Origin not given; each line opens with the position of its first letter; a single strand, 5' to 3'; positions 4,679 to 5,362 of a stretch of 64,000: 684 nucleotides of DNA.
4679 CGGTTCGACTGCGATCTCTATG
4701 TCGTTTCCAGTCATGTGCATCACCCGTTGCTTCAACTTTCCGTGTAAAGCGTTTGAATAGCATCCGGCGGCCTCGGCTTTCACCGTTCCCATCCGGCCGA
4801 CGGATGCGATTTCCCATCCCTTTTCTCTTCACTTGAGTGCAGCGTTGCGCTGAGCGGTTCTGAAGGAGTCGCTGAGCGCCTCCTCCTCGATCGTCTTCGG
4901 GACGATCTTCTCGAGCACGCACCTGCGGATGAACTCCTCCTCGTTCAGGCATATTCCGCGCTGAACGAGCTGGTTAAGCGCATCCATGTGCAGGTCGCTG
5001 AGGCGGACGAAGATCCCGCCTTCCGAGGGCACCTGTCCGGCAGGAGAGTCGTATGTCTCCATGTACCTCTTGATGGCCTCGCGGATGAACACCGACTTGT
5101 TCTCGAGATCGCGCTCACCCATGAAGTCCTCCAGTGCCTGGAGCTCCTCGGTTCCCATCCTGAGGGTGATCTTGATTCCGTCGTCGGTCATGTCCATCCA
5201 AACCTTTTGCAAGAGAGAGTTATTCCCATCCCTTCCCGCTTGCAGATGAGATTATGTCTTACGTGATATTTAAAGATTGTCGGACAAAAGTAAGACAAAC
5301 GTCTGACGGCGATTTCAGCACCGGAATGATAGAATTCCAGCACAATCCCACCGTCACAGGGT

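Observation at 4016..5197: Truncated FtsZ/tubulin-like GTPase co-transcribed with a tandem-RHH protein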

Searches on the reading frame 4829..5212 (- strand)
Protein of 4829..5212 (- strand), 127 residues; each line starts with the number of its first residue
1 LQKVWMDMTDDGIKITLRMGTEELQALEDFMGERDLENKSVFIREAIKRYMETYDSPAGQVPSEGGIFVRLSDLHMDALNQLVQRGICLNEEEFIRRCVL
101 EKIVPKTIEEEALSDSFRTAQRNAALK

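Call 3: search_protein_families(library=pfam, proteins=[window:4829-5212:-], max_evalue=1)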
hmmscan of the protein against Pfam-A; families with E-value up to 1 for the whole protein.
window:4829-5212:- (127 aa): 3 families
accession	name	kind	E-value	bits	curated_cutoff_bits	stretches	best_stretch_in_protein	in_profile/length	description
PF01402.27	RHH_1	-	5.4e-05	23.4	20.5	2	67-102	2-36/39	Ribbon-helix-helix protein, copG family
PF17723.7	RHH_8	-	0.066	13.8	25.4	1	14-90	5-81/119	Ribbon-Helix-Helix transcriptional regulator family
PF19807.5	DUF6290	-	0.17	12.6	27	0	15-52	4-40/72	Family of unknown function (DUF6290)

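Call 4: search_protein_families(library=ncbifam, proteins=[window:4829-5212:-], max_evalue=1)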
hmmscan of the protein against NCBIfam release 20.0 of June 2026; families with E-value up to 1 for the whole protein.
window:4829-5212:- (127 aa): 5 families
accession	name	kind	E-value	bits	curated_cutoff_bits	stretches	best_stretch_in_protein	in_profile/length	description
NF058555.1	TransRegCdrSHalo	equivalog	0.0036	17.3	100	0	14-52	3-41/61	transcriptional regulator CdrS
NF010497.0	PRK13916.1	equivalog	0.014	15.4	140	1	9-54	2-47/109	plasmid segregation protein ParR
NF053762.1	aCcr1_fam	equivalog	0.032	14.1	60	1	15-50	3-37/38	aCcr1 family cell cycle regulator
NF004497.0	PRK05844.1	equivalog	0.11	12.2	243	1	19-80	94-155/186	pyruvate flavodoxin oxidoreductase subunit gamma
NF040666.1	Tn5252_Orf10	equivalog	0.13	12.6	110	1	13-47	4-38/114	SAG1252 family conjugative relaxosome accessory protein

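Call 28: find_homologous_proteins(query=window:4829-5197:-, max_evalue=0.001)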
Query window:4829-5197:- (122 aa): 82 proteins with E <= 0.001 among 87 candidates.
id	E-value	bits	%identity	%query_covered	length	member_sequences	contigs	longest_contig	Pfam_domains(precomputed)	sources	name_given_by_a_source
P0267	1.6e-72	259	100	100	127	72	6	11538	PF01402.28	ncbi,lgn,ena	-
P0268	5.2e-68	244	93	100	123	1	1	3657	-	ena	-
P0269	6.2e-67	241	90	100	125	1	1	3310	-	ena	-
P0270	4.8e-66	238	90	100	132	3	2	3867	-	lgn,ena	-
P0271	1.9e-65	236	91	100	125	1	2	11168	-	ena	-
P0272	4.1e-65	235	90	100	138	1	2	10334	-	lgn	-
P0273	2.1e-64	232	89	100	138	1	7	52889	-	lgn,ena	-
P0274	2.1e-64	232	89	100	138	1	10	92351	-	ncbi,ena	-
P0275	1.3e-62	227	89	98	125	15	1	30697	-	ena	-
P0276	2.4e-59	216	86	100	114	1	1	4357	-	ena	-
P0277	6.0e-58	212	81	100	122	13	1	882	-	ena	-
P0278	4.8e-57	209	84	100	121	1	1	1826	-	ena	-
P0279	8.6e-56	205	84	100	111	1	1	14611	-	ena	-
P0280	4.4e-55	202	84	100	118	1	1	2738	-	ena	-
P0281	1.2e-54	201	77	100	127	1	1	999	-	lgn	-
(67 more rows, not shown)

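Call 56: search_protein_families(library=ncbifam, alignment_id=A3, max_evalue=0.05)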
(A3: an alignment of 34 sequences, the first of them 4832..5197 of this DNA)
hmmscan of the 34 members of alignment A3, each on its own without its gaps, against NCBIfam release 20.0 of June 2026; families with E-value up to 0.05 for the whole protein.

A. member 1, window:4832-5197:- (122 aa): 3 families
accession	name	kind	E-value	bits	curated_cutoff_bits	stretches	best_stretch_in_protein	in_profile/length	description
NF058555.1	TransRegCdrSHalo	equivalog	0.0031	17.5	100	0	9-47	3-41/61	transcriptional regulator CdrS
NF010497.0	PRK13916.1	equivalog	0.013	15.5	140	1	4-49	2-47/109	plasmid segregation protein ParR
NF053762.1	aCcr1_fam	equivalog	0.029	14.3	60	1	10-45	3-37/38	aCcr1 family cell cycle regulator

B. families by the number of members that match (of 34 scanned): 12 families
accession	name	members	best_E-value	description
NF058555.1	TransRegCdrSHalo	29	1.7e-07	transcriptional regulator CdrS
NF053762.1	aCcr1_fam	24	2.6e-05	aCcr1 family cell cycle regulator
NF002815.0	PRK02967.1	14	3.5e-05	nickel-responsive transcriptional regulator NikR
NF010497.0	PRK13916.1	14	0.00024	plasmid segregation protein ParR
NF002169.0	PRK01002.1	10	3.6e-05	nickel responsive regulator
NF041551.1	YlcI_YnfO_N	5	1.9e-05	YlcI/YnfO family protein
NF003381.0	PRK04460.1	5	0.0012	nickel-responsive transcriptional regulator NikR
NF001884.0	PRK00630.1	4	0.0055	nickel responsive regulator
TIGR02793.1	nikR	3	0.0005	nickel-responsive transcriptional regulator NikR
TIGR03287.1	methan_mark_16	1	0.023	methanogenesis marker 16 metalloprotein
NF040666.1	Tn5252_Orf10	1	0.027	SAG1252 family conjugative relaxosome accessory protein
TIGR02606.1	antidote_CC2985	1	0.029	type II toxin-antitoxin system ParD family antitoxin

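Call 73: predict_structure(alignment_id=A3)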
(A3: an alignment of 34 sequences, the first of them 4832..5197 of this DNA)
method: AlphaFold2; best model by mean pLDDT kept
length: 122 residues; sequences in the alignment: 34
mean_pLDDT: 80.1   pTM: 0.37
mean pLDDT of the five models: 80.1, 76.9, 73.5, 72.8, 72.0
residues with pLDDT >= 90: 19; 70-90: 83; 50-70: 16; < 50: 4
segments of 3 or more residues with pLDDT < 50: 1-4
pLDDT, mean of each block of 10 residues (from residue 1): 57 86 89 85 80 57 84 92 87 83 81 83 69
secondary structure, 60 per line:
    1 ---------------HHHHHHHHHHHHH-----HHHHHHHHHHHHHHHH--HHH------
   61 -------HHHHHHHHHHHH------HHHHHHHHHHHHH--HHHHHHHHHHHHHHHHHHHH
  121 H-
elements in order: H16-28 H34-49 H68-79 H86-98 H101-121

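Call 86: fold_search(model_id=the predicted structure, library=pdb)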
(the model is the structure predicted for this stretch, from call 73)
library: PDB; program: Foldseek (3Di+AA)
matches with E <= 10: 30; with E <= 0.001: 0
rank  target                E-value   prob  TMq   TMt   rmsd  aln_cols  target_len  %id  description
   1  6kyt_P                1.4e+00  0.23  0.28  0.46  13.1        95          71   14  The structure of the M. tb toxin MazEF-mt1 complex (released 2020-08-05)
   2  8oj0_C                1.4e+00  0.08  0.22  0.24  11.8       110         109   13  60S ribosomal subunit bound to the E3-UFM1 complex - state 2 (native) (released 2024-02-21)
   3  2k5j_MODEL_1_A        1.6e+00  0.44  0.34  0.50  11.7        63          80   25  Solution structure of protein yiiF from Shigella flexneri serotype 5b (strain 8401) . Northeast Structural Gen (released 2008-08-26)
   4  5x3t_A                1.9e+00  0.15  0.27  0.45  14.2        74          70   19  VapBC from Mycobacterium tuberculosis (released 2017-06-07)
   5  8hkx_AS4P             1.9e+00  0.13  0.26  0.20  11.3        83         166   16  Cryo-EM Structures and Translocation Mechanism of Crenarchaeota Ribosome (released 2023-08-16)
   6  6gts_C                2.1e+00  0.15  0.30  0.41   9.9        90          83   12  Structure of the AtaT-AtaR complex bound DNA (released 2019-03-06)
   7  2wvd_D                3.7e+00  0.35  0.33  0.29   3.2        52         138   19  Structural and mechanistic insights into Helicobacter pylori NikR function (released 2010-01-19)
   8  8r7f_A                4.2e+00  0.07  0.19  0.31  12.6        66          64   15  Transcription factor BARHL2 homodimer with spacing two bp (released 2024-12-04)
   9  1b28_MODEL_1_A        4.9e+00  0.13  0.28  0.51   4.1        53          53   17  ARC REPRESSOR MYL MUTANT FROM SALMONELLA BACTERIOPHAGE P22 (released 1999-11-03)
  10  1gv2                  4.9e+00  0.05  0.20  0.23  13.1        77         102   13  CRYSTAL STRUCTURE OF C-MYB R2R3 (released 2003-07-03)
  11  7pwg_R                4.9e+00  0.03  0.20  0.15  19.4       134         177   12  Cryo-EM structure of large subunit of Giardia lamblia ribosome at 2.7 A resolution (released 2022-04-20)
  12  4qgp_B                5.2e+00  0.03  0.20  0.22  19.2       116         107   17  Crystal structure of a pyrophosphatase (AF1178) from Archaeoglobus fulgidus DSM 4304 at 1.80 A resolution (released 2014-07-02)
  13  6zxf_J                5.6e+00  0.05  0.21  0.16  10.8        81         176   15  Cryo-EM structure of a late human pre-40S ribosomal subunit - State G (released 2020-12-02)
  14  2dmu_MODEL_1_A        6.0e+00  0.09  0.21  0.34  11.8        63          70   16  Solution structure of the homeobox domain of Homeobox protein goosecoid (released 2006-10-24)
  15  7r81_K2               6.0e+00  0.05  0.21  0.16  11.4        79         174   14  Structure of the translating Neurospora crassa ribosome arrested by cycloheximide (released 2021-12-01)
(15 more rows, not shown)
